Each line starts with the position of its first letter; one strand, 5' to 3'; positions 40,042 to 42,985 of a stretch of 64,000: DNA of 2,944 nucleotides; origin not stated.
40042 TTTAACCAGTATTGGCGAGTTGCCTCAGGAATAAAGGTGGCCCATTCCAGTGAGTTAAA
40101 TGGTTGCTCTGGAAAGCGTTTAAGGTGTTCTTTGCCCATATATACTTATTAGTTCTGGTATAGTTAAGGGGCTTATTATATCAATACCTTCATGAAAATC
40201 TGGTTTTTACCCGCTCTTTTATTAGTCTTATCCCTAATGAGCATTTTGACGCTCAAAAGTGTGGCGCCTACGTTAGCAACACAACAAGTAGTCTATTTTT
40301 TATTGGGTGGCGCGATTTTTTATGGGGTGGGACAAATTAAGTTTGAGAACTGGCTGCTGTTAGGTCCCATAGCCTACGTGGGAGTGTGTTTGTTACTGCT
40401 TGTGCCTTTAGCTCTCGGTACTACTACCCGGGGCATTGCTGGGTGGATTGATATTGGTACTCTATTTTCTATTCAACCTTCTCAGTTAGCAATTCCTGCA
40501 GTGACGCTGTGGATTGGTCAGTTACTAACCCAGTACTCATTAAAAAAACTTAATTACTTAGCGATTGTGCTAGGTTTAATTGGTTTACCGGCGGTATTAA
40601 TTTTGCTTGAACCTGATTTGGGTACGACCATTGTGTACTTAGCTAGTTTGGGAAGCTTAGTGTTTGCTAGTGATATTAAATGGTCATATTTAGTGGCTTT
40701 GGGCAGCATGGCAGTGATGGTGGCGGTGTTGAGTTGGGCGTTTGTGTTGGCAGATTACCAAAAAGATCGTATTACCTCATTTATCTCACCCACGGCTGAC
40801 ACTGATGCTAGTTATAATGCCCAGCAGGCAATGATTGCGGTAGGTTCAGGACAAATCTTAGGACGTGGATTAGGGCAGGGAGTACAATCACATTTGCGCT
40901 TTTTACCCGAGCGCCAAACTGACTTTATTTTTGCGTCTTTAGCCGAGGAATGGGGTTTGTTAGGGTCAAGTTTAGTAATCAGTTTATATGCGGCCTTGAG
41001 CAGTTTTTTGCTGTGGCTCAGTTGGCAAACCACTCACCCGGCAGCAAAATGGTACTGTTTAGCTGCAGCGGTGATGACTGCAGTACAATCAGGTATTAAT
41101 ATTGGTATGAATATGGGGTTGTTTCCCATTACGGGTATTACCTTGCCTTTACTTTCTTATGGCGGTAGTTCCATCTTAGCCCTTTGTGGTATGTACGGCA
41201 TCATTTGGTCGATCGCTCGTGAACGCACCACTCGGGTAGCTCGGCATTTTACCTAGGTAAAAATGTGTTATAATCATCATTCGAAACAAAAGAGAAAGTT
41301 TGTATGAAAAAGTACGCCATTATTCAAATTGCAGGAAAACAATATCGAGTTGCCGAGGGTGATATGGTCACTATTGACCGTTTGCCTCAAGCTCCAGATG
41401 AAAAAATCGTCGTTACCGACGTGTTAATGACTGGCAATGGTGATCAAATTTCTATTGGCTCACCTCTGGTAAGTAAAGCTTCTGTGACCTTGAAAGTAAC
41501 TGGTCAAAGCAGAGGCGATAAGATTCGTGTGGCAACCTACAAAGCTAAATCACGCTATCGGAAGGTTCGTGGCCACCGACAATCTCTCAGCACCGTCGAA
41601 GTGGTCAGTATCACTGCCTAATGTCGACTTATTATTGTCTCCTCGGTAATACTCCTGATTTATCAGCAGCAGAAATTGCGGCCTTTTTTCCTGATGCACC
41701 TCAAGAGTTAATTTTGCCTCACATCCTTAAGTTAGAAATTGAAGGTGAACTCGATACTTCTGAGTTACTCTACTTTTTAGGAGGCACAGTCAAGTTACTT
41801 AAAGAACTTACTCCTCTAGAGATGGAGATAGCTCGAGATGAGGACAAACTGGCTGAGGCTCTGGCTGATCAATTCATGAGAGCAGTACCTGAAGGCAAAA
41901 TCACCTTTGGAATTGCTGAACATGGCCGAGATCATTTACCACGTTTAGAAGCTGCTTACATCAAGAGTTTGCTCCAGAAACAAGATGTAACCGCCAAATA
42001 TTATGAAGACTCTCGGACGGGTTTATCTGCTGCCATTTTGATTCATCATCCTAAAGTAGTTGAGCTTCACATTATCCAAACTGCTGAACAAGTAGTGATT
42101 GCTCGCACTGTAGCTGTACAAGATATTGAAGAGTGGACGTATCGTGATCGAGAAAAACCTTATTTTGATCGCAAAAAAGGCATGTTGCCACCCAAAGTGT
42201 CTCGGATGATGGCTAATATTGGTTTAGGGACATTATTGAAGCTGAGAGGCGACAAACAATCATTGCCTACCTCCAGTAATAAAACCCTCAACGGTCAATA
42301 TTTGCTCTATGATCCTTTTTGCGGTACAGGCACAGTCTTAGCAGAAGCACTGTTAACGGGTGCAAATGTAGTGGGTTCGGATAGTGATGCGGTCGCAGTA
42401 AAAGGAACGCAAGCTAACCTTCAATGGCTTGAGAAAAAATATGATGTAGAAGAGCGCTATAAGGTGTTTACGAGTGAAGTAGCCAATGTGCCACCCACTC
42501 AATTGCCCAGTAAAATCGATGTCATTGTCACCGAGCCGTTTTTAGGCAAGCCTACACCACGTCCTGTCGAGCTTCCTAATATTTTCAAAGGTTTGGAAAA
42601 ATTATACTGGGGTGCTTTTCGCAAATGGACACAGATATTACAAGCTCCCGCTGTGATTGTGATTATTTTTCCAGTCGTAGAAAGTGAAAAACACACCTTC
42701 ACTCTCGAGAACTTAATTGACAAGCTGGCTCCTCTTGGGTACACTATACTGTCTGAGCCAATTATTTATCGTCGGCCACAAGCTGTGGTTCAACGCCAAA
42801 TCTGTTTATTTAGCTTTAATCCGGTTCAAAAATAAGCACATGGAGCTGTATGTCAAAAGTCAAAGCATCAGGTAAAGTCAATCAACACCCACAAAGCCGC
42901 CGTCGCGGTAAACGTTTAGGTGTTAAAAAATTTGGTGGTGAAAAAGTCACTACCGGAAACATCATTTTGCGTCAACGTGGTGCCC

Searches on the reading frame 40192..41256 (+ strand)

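Call 47: search_protein_families(library=ncbifam, proteins=[window:40192-41256:+], max_evalue=0.00001)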
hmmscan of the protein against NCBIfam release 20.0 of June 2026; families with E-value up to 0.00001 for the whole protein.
window:40192-41256:+ (354 aa): 6 families
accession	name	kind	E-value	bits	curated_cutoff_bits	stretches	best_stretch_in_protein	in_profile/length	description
TIGR02210.1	rodA_shape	equivalog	9.9e-87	291.3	336.7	1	4-345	2-356/357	rod shape-determining protein RodA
TIGR02614.1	ftsW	equivalog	2.8e-69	233.9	337.5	1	10-344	17-356/357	putative lipid II flippase FtsW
NF008060.0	PRK10794.1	equivalog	1.1e-51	176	590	1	9-345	26-363/370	peptidoglycan glycosyltransferase MrdB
NF037961.1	RodA_shape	subfamily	7.2e-46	157.3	150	2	182-332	240-398/415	rod shape-determining protein RodA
TIGR02615.1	spoVE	exception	6.6e-44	150.8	448.8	1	32-343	41-354/354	stage V sporulation protein E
NF008042.0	PRK10774.1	equivalog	2.5e-38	132.1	493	1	28-342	72-389/405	cell division protein FtsW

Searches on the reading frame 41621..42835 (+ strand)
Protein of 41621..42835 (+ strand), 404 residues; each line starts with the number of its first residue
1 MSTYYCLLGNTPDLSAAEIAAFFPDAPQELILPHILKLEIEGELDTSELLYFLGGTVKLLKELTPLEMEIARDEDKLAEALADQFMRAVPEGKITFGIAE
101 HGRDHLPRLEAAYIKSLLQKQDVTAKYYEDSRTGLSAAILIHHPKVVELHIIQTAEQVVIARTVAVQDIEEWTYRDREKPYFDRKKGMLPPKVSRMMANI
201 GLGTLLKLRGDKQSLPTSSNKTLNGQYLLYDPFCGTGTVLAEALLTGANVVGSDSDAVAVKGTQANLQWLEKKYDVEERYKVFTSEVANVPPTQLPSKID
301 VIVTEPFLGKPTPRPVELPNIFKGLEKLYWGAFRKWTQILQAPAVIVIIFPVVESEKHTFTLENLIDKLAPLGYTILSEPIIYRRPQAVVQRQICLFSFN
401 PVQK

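Call 47: search_protein_families(library=ncbifam, proteins=[window:41621-42835:+], max_evalue=0.00001)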
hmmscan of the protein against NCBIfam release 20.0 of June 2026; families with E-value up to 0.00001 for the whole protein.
window:41621-42835:+ (404 aa): 1 family
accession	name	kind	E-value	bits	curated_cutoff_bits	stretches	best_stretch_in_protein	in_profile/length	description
TIGR01177.1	TIGR01177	hypoth_equivalog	2.4e-19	69.9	316.55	1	228-352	185-296/330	TIGR01177 family methyltransferase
